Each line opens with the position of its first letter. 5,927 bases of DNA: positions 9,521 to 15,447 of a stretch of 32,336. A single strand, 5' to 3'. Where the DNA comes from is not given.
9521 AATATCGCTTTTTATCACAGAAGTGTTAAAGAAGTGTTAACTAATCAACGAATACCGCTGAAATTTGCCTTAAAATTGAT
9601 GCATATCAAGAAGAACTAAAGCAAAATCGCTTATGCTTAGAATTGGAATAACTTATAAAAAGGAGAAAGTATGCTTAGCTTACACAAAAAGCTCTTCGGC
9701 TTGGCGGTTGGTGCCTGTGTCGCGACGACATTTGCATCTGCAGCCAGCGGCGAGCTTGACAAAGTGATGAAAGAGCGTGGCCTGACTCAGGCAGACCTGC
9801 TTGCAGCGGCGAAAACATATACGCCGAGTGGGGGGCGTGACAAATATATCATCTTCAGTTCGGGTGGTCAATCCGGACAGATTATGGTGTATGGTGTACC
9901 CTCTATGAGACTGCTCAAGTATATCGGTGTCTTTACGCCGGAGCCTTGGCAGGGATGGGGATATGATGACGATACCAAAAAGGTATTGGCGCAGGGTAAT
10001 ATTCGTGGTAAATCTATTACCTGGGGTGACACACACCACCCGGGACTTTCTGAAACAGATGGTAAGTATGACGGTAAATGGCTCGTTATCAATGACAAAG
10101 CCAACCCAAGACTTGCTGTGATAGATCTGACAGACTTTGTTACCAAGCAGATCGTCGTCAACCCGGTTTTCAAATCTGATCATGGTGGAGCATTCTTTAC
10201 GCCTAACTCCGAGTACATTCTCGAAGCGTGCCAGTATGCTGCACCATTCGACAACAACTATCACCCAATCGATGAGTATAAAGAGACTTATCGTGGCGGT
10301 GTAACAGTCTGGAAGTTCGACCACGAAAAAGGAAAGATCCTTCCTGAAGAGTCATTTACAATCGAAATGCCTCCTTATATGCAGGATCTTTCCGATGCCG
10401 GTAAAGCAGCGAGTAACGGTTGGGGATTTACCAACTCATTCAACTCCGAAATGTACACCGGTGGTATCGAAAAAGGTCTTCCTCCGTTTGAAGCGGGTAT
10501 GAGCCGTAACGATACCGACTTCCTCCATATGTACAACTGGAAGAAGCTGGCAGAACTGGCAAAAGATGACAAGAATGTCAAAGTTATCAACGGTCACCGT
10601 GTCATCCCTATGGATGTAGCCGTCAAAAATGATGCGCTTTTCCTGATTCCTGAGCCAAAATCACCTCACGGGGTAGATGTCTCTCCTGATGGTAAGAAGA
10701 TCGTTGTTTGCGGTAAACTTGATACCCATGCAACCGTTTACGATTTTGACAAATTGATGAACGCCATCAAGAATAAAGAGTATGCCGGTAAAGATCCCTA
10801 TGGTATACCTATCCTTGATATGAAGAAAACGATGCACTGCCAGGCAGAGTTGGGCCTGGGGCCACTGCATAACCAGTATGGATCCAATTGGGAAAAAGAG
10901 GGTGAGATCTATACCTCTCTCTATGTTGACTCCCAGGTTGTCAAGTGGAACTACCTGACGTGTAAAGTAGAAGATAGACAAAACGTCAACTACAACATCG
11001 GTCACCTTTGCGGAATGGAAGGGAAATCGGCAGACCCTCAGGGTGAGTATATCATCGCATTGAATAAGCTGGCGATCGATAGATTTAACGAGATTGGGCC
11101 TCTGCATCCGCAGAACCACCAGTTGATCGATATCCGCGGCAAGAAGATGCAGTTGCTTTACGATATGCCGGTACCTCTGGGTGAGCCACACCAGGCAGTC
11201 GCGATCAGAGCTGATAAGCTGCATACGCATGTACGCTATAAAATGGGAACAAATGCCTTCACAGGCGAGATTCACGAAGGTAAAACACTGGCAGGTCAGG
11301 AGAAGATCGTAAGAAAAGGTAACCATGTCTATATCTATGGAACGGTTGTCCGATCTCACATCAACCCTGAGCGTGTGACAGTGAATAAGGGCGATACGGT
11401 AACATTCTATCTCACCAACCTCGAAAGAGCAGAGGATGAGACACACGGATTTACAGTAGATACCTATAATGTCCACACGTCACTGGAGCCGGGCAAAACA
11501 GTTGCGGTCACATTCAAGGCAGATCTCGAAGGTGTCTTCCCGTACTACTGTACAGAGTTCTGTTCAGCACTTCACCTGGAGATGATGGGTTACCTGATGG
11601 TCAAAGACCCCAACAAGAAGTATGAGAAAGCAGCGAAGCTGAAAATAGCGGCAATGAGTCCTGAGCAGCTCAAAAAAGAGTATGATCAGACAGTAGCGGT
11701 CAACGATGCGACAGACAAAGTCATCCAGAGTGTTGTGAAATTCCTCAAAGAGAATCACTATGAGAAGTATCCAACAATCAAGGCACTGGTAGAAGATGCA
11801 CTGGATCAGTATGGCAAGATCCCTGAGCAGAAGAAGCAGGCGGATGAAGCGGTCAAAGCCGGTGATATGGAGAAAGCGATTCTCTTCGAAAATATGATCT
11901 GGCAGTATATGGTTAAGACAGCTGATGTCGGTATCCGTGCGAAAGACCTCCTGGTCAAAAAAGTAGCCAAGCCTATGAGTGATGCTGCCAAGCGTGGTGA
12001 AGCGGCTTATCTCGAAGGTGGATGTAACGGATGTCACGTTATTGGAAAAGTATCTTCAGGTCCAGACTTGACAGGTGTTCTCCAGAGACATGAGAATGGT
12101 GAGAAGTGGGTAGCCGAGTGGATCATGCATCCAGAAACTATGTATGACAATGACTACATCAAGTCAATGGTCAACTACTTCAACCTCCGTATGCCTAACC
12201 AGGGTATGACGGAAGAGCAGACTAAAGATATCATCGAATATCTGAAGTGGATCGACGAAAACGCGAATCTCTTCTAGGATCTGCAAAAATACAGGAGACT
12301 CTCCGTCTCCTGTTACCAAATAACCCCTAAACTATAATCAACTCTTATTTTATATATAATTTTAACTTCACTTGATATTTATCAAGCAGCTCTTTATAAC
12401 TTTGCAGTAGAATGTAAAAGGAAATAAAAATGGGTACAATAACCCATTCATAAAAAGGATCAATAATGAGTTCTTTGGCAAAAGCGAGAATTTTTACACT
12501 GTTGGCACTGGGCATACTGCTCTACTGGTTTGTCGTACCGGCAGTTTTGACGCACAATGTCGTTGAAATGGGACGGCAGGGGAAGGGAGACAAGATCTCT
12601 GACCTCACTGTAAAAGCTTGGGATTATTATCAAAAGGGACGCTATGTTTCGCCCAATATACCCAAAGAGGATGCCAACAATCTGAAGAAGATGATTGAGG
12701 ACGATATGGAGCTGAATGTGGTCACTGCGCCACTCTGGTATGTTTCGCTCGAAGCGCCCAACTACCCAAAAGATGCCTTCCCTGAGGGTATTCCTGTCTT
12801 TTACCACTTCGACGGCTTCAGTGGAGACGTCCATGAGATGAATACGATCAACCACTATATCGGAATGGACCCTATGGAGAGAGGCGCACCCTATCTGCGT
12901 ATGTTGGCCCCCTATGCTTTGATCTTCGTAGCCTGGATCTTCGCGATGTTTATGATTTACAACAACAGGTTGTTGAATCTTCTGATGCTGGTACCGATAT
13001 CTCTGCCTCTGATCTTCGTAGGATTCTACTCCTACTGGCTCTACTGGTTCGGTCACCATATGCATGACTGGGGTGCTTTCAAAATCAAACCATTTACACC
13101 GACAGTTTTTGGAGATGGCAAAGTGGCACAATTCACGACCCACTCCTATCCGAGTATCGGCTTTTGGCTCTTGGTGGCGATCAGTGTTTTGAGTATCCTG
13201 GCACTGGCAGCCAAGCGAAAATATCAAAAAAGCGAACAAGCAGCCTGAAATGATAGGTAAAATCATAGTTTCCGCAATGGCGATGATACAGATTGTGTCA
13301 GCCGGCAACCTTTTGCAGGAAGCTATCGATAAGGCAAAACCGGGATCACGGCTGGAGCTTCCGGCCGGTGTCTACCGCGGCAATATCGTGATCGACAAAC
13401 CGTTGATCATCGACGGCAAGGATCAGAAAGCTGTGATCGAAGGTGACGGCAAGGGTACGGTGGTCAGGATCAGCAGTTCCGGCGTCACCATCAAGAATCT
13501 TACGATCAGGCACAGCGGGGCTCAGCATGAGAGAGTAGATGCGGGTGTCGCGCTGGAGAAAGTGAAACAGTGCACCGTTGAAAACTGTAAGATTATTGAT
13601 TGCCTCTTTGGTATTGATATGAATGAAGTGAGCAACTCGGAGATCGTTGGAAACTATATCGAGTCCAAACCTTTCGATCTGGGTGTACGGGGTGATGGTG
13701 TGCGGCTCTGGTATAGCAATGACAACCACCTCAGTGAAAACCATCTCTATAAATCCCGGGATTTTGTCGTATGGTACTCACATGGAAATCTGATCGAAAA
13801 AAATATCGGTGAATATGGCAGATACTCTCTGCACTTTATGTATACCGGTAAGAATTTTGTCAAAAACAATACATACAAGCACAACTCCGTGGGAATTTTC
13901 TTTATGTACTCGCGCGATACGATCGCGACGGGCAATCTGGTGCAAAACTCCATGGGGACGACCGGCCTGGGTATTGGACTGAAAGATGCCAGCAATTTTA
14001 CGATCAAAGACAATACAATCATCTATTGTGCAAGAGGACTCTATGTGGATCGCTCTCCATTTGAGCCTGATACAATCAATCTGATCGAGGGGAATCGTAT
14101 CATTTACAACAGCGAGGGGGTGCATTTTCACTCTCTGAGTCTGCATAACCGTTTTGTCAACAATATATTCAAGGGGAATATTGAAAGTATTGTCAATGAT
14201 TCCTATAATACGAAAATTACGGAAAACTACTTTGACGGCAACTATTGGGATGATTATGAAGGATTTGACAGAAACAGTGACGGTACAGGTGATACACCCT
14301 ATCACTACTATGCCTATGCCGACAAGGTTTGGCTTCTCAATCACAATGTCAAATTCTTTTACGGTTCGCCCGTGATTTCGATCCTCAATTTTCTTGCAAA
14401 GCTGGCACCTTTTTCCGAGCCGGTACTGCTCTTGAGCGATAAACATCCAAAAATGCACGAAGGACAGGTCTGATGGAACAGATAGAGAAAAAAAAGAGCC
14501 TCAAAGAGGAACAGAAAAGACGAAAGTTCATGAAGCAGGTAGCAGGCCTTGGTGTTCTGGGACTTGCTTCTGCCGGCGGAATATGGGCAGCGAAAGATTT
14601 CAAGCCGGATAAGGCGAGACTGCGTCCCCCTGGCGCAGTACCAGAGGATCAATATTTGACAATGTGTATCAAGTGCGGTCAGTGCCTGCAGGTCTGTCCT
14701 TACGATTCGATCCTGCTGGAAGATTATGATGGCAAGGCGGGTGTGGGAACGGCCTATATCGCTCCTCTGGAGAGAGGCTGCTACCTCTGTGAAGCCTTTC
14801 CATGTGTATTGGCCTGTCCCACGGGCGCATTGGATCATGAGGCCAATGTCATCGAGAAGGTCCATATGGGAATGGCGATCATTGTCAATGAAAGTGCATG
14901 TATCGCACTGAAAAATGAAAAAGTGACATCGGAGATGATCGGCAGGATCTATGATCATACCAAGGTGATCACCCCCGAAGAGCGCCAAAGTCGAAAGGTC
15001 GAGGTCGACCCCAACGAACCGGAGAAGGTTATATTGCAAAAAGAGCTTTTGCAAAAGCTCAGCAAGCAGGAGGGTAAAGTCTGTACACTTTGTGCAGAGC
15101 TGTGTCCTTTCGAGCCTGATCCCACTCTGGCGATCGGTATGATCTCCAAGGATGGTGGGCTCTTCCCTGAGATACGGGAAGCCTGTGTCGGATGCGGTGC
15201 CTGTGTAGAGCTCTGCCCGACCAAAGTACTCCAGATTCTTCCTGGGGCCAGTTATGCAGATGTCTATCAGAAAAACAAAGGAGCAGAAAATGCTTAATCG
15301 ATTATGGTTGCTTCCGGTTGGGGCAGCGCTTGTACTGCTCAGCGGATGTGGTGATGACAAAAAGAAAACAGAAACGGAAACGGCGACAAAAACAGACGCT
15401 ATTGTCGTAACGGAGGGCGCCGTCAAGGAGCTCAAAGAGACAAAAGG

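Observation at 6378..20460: Shared operator: TTAACA direct repeats in 11-bp phase at four intergenic sites, three with identical spacing to a -10 box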

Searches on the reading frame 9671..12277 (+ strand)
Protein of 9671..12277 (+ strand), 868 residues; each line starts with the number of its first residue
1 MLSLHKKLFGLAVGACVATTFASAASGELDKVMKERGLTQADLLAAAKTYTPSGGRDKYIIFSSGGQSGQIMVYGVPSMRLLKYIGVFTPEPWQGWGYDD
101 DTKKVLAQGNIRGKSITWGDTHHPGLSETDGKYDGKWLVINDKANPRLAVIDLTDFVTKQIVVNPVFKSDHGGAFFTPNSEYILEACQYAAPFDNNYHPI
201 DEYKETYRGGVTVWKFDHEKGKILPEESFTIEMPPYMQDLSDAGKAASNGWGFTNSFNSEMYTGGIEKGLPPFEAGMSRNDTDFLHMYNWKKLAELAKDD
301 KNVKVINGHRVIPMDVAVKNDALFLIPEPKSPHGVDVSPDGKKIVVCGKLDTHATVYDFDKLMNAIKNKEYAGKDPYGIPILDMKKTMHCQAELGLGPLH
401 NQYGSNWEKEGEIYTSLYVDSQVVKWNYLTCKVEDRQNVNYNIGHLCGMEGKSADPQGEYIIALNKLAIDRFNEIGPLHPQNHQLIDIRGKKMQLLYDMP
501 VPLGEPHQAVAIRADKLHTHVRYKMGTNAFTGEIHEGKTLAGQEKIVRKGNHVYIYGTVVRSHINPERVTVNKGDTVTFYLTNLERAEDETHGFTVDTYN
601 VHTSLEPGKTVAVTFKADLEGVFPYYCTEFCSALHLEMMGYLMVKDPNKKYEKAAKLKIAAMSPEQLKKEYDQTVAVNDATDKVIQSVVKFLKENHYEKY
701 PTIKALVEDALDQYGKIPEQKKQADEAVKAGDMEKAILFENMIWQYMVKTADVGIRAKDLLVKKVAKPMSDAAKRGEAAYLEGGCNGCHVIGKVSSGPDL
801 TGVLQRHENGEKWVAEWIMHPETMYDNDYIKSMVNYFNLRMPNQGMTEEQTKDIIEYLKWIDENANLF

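Call 6: search_protein_families(library=pfam, proteins=[window:9671-12277:+])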
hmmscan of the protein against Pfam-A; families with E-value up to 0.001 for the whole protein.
window:9671-12277:+ (868 aa): 4 families
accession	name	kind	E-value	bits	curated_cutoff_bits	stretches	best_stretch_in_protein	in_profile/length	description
PF18764.7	nos_propeller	-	2.8e-28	98.1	30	1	436-507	1-71/71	Nitrous oxide reductase propeller repeat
PF13473.12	Cupredoxin_1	-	4e-07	30.4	27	1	558-628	26-93/104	Cupredoxin-like domain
PF00034.26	Cytochrom_C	-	2.4e-06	29.2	21.3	1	773-860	1-88/90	Cytochrome c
PF00116.26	COX2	-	4.4e-05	23.8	22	1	586-638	61-113/120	Cytochrome C oxidase subunit II, periplasmic domain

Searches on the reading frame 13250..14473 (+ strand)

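Call 52: search_protein_families(library=pfam, proteins=[window:13250-14473:+], max_evalue=0.001)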
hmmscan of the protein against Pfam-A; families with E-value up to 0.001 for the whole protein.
window:13250-14473:+ (407 aa): 3 families
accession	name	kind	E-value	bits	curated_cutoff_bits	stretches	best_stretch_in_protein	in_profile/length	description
PF05048.19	NosD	-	7.7e-45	153.4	23.6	2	147-338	15-212/212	Periplasmic copper-binding protein (NosD)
PF13229.12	Beta_helix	-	3.1e-26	92.3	25.9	2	150-307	2-158/158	Right handed beta helix region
PF07602.17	DUF1565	-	1.6e-06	28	20.3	1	225-316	108-204/257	Protein of unknown function (DUF1565)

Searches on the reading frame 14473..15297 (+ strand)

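Call 52: search_protein_families(library=pfam, proteins=[window:14473-15297:+], max_evalue=0.001)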
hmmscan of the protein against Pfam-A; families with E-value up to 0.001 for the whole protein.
window:14473-15297:+ (274 aa): 14 families
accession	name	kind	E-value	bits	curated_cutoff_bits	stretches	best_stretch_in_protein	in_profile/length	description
PF13187.11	Fer4_9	-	5.5e-15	55.6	27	2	204-252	5-51/52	4Fe-4S dicluster domain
PF12838.12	Fer4_7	-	8.4e-15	55.4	27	1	65-119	2-52/52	4Fe-4S dicluster domain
PF00037.32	Fer4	-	8.7e-14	51.1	21.1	2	235-253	5-23/24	4Fe-4S binding domain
PF13484.11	Fer4_16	-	5.3e-13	50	30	0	65-84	2-21/66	4Fe-4S double cluster binding domain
PF14697.11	Fer4_21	-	1.5e-09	38.3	35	1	64-118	7-55/59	4Fe-4S dicluster domain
PF13237.11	Fer4_10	-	1.5e-09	38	25.5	0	64-89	8-34/53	4Fe-4S dicluster domain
PF25160.1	LdpA_Fe-S-bd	-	2.5e-08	34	27.6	0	55-83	17-46/49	LdpA Fe-S cluster-binding domain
PF12798.12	Fer4_3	-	1.2e-07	32.5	27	0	65-78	1-14/15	4Fe-4S binding domain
PF12837.12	Fer4_6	-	1.5e-07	31.5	25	1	64-79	8-23/24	4Fe-4S binding domain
PF13534.11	Fer4_17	-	1.1e-06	29.6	22.2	0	58-78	39-59/61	4Fe-4S dicluster domain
PF12797.12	Fer4_2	-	8e-06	25.9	24.5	1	235-250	7-22/22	4Fe-4S binding domain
PF13746.11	Fer4_18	-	1.9e-05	25.3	27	0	236-252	59-75/114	4Fe-4S dicluster domain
PF12800.12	Fer4_4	-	3.4e-05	24.3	24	0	236-250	2-16/17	4Fe-4S binding domain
PF13183.11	Fer4_8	-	4.9e-05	24.2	27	0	59-77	48-66/68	4Fe-4S dicluster domain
